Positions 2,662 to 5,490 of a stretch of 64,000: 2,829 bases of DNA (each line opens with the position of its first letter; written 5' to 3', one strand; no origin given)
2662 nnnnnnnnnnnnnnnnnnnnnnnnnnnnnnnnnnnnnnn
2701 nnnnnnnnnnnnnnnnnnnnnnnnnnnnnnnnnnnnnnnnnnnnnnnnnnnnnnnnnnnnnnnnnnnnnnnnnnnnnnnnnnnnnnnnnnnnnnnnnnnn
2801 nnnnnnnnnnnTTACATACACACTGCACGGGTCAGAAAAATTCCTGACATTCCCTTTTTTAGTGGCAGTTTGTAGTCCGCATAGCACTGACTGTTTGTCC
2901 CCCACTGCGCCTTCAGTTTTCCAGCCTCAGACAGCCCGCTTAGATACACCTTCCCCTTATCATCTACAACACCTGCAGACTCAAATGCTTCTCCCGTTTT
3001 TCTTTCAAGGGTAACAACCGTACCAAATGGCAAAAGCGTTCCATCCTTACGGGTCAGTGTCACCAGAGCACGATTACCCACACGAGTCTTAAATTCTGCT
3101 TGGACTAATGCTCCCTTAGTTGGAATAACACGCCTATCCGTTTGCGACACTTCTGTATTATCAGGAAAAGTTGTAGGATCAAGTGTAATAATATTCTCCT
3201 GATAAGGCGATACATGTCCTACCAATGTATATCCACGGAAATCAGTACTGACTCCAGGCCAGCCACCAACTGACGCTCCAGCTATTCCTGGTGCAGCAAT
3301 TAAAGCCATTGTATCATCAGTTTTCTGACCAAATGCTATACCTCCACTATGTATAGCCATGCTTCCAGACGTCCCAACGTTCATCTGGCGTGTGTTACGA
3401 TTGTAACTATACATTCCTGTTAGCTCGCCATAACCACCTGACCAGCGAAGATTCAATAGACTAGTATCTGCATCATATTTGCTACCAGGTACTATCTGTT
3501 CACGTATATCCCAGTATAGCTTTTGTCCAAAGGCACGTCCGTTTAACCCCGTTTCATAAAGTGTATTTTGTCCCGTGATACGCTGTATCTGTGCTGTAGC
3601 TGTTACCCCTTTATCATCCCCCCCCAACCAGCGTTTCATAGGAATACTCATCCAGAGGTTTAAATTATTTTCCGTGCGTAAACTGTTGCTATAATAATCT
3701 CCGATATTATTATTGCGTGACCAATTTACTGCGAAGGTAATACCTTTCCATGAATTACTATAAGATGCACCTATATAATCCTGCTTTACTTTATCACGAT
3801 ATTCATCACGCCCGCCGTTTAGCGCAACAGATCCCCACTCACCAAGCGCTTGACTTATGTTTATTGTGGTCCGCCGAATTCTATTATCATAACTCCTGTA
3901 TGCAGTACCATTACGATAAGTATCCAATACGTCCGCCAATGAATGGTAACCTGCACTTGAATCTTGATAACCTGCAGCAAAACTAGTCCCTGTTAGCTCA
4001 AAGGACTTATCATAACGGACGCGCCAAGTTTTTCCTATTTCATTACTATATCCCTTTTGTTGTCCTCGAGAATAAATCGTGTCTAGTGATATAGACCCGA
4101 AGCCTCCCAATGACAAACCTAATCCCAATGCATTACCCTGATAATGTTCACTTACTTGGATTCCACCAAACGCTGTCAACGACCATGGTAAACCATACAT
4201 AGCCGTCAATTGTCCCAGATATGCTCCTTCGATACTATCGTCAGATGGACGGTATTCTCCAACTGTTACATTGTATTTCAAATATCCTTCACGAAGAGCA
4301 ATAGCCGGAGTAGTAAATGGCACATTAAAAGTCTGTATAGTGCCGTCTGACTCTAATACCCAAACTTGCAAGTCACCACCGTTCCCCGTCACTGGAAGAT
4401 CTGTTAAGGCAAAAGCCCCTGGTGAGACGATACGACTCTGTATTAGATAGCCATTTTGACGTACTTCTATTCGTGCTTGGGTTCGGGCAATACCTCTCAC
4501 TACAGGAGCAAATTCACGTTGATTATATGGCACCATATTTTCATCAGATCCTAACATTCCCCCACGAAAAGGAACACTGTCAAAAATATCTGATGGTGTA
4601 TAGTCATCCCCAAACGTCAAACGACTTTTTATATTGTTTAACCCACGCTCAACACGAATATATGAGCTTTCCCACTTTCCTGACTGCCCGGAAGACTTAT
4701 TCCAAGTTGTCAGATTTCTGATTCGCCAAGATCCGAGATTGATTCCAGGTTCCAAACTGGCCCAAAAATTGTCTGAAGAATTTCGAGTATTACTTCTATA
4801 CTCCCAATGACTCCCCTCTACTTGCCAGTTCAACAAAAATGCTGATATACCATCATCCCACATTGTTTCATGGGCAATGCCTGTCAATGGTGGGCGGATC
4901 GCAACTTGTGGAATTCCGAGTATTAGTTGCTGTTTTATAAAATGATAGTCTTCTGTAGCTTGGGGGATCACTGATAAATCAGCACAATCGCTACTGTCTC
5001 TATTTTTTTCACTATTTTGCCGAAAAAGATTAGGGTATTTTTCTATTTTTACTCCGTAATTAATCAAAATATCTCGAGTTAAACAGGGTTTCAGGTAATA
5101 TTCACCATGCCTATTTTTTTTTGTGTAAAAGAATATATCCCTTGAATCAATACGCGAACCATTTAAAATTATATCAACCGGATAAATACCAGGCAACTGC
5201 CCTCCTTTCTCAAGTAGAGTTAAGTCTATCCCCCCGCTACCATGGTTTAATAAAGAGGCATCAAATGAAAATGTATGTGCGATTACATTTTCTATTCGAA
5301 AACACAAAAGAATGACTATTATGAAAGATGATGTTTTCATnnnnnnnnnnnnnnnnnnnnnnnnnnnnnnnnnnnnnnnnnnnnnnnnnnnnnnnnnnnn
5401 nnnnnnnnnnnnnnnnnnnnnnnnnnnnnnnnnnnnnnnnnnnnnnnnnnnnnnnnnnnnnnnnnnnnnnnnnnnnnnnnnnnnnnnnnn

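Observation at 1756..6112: Afa/Dr/AAF-family chaperone-usher adhesin operon with a basic, divergent pilin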

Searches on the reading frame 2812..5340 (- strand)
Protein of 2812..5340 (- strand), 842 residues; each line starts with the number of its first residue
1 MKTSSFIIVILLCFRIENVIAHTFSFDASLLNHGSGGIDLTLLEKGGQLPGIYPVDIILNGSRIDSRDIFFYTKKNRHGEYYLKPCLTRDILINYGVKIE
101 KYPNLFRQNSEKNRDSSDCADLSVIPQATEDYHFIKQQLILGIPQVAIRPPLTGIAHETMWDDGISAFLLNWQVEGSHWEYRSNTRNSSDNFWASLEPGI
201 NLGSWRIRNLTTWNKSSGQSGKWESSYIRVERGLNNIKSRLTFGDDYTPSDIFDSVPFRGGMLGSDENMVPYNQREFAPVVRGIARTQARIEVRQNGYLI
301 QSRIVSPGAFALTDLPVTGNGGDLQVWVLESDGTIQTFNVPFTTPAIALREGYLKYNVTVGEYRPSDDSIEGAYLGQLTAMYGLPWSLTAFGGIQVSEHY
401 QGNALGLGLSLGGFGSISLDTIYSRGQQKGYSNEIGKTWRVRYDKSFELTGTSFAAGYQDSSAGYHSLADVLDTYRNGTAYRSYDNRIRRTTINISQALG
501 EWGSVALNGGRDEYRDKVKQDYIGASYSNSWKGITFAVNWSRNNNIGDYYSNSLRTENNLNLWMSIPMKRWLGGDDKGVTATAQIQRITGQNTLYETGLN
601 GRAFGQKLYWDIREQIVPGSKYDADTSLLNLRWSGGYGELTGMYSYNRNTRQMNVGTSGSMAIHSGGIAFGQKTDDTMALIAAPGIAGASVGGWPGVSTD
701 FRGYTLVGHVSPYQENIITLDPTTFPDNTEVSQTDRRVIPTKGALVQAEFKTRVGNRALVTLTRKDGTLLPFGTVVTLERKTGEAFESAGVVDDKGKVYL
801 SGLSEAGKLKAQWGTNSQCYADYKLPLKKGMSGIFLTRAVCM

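Call 12: search_protein_families(proteins=[window:2812-5340:-], library=ncbifam, max_evalue=0.001)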
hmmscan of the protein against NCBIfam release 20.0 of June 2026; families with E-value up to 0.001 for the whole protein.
window:2812-5340:- (842 aa): 15 families
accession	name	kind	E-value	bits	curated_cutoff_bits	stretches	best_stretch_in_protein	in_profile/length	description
NF011769.0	PRK15223.1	equivalog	2.9e-266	885.4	1105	1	4-841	4-835/836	fimbrial biogenesis outer membrane usher protein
NF011740.0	PRK15193.1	equivalog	7.6e-173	576.5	995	1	4-841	18-876/877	fimbrial biogenesis usher protein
NF011754.0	PRK15207.1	equivalog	3.5e-168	561.3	1271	1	16-841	25-841/842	outer membrane usher protein LpfC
NF011822.1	PRK15294.1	equivalog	7.6e-164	546.8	1397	1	9-839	16-842/845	fimbrial outer membrane usher protein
NF011774.0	PRK15235.1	exception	1.7e-161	539.3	1191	1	2-832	3-805/814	SEF14/SEF18 fimbria usher protein SefC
NF011826.0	PRK15298.1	equivalog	1.7e-160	535.7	1422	1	38-841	50-847/848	fimbrial outer membrane usher protein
NF011745.0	PRK15198.1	subfamily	1.3e-147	493.2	975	1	21-841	26-855/860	outer membrane usher protein FimD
NF007337.0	PRK09828.1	equivalog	4.2e-121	405.5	830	1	8-829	18-848/865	outer membrane usher protein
NF011784.0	PRK15248.1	equivalog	3.3e-103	346.2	996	1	7-838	13-848/853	fimbrial outer membrane usher protein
NF011763.0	PRK15217.1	subfamily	6.4e-99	332.3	933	1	7-779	8-772/826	fimbrial biogenesis outer membrane usher protein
NF011760.0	PRK15213.1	equivalog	1.4e-92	311.1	752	1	23-783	29-750/796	PefC/AfrB family outer membrane usher protein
NF011812.0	PRK15284.1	subfamily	1.6e-71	241.2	972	1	6-829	14-833/881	outer membrane usher protein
NF011832.0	PRK15304.1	subfamily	9.2e-58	195.9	723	1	21-829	28-787/801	fimbrial biogenesis usher protein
NF011791.0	PRK15255.1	equivalog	2.4e-56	191.3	1289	1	1-820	1-810/829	fimbrial outer membrane usher protein StdB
NF011804.0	PRK15273.1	equivalog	5.5e-45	153.4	1371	1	44-822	55-821/899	fimbrial biogenesis outer membrane usher protein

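Call 49: search_solved_structures(query=window:2812-5340:-, max_evalue=1e-10)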
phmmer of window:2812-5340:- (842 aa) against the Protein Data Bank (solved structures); distinct sequences matched with E-value up to 1e-10: 11.
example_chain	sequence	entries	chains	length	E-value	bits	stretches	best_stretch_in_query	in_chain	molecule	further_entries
6e14_D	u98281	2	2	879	4.5e-130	438.3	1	36-829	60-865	Fimbrial biogenesis outer membrane usher protein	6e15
9bog_D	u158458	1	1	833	5.9e-130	437.9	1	38-829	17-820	Outer membrane usher protein FimD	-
3rfz_B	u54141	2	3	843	6.2e-130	437.8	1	38-829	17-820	Outer membrane usher protein, type 1 fimbrial synthesis | Outer membrane usher protein FimD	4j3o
9fw9_D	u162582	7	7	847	6.2e-130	437.8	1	38-829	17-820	Outer membrane usher protein FimD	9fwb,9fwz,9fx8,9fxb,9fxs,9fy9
3ohn_A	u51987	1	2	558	6.5e-72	245.9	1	159-669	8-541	Outer membrane usher protein FimD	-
7lhg_C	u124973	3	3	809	1.3e-53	185.3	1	36-821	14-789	P fimbrial usher protein PapC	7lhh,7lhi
6cd2_C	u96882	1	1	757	8.1e-38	133.1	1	159-547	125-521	Outer membrane usher protein PapC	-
2vqi_A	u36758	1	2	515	1.8e-34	122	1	159-547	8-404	OUTER MEMBRANE USHER PROTEIN PAPC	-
3fip_A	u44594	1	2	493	1.4e-31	112.4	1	190-547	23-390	Outer membrane usher protein papC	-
3fcg_A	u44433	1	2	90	7.6e-28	100.1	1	264-352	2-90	F1 capsule-anchoring protein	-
4b0e_A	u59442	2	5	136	4.8e-23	84.2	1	24-164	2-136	F1 CAPSULE-ANCHORING PROTEIN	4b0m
